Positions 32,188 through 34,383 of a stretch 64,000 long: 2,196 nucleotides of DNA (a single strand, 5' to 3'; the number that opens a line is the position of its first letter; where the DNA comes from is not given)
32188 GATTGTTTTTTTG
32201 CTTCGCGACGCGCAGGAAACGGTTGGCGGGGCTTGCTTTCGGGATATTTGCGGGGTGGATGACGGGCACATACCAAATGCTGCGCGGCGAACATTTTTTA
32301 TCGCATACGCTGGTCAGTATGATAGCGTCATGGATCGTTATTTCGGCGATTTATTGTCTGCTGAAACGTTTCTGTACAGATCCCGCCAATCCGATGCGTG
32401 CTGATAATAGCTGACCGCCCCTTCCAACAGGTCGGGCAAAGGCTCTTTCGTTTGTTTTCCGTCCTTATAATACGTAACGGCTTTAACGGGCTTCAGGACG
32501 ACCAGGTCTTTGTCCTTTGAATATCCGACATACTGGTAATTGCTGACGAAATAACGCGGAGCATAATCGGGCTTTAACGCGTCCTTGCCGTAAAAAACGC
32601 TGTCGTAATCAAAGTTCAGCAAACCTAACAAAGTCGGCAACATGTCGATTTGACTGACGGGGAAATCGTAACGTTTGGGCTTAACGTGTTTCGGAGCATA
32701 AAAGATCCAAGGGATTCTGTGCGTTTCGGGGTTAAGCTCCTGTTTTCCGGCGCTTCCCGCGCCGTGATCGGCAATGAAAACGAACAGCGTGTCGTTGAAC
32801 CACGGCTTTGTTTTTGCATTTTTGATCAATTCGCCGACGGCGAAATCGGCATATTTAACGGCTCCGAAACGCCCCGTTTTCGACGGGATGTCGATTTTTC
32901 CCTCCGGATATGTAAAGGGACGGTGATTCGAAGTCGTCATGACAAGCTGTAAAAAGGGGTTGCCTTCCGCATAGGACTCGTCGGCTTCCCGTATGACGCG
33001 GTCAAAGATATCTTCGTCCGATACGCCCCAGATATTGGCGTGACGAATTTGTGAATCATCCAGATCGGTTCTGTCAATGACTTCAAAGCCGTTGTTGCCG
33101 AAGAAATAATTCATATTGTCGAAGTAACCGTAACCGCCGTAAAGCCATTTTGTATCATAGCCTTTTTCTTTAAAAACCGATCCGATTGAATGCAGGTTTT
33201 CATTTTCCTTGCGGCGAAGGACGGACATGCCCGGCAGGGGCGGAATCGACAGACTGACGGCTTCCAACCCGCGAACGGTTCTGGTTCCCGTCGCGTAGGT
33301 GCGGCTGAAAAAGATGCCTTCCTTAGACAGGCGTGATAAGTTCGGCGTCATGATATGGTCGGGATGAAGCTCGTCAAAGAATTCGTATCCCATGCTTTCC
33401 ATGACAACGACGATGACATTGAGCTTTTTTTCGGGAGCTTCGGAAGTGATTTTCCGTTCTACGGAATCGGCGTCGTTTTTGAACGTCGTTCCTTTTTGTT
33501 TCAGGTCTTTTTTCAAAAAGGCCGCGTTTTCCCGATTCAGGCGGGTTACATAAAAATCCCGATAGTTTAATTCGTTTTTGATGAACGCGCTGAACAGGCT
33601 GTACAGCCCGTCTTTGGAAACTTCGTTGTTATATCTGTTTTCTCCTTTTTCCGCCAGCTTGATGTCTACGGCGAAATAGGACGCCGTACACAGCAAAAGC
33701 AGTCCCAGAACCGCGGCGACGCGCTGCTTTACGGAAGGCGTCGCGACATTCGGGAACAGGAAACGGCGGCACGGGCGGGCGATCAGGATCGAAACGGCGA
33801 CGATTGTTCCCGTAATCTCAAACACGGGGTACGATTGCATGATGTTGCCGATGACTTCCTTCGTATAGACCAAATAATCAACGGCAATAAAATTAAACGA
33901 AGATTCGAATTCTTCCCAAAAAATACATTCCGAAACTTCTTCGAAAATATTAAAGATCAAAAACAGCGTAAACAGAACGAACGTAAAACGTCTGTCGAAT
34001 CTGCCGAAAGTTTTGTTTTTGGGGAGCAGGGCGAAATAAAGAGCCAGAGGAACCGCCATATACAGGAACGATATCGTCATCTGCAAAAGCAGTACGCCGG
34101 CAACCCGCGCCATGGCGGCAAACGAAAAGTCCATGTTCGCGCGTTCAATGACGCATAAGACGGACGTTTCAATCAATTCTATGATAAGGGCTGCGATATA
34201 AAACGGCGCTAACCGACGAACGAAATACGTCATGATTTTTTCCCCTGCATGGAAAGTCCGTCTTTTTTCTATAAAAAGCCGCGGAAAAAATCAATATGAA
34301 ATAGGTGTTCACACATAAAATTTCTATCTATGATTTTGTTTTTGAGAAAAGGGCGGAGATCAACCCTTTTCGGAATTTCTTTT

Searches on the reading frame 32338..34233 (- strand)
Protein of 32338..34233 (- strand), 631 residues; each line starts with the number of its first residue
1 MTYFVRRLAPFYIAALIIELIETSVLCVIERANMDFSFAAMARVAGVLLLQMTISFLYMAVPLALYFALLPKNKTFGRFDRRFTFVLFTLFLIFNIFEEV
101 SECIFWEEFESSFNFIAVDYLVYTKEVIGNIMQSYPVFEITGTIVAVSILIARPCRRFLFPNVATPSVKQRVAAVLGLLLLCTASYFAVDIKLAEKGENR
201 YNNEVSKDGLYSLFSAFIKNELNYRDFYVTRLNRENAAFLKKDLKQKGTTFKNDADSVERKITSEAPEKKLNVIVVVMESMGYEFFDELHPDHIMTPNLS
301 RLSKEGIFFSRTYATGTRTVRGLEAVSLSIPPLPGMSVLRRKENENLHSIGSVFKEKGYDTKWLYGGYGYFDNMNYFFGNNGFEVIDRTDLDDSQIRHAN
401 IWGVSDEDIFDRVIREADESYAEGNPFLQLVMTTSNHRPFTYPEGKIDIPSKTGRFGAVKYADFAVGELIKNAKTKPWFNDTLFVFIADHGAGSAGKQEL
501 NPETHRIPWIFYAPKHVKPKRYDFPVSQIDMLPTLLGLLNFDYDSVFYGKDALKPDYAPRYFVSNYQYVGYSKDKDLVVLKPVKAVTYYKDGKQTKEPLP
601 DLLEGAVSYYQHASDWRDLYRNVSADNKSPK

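Call 11: find_encoding_contigs(protein=window:32338-34233:-, flank=10000, max_places=1)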
Protein window:32338-34233:- (631 aa): 3 contigs read that carry it; 1 place shown.
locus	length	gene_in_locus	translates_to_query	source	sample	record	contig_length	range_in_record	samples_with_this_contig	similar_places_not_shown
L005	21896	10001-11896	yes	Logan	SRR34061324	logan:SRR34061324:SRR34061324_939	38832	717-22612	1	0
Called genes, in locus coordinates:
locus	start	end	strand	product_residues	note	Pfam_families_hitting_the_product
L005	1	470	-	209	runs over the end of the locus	PF00486:Trans_reg_C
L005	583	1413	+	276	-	-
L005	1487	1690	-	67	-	PF12838:Fer4_7 (weak), PF13187:Fer4_9 (weak), PF13237:Fer4_10 (weak), PF25160:LdpA_Fe-S-bd (weak), PF12797:Fer4_2 (weak), PF00037:Fer4, PF12837:Fer4_6 (weak), PF13237:Fer4_10 (weak), +3 more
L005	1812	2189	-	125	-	PF01479:S4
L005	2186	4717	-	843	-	PF22527:DEXQc_Suv3, PF00271:Helicase_C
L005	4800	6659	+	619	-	PF02518:HATPase_c, PF13589:HATPase_c_3, PF00183:HSP90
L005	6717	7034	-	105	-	-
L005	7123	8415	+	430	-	PF00206:Lyase_1, PF10397:ADSL_C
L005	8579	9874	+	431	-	-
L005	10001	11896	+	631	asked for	PF00884:Sulfatase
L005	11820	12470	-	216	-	PF01569:PAP2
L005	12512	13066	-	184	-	-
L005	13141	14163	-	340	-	-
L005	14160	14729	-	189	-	-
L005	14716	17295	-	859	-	PF00133:tRNA-synt_1, PF01406:tRNA-synt_1e (faint), PF09334:tRNA-synt_1g, PF13603:tRNA-synt_1_2, PF00133:tRNA-synt_1, PF08264:Anticodon_1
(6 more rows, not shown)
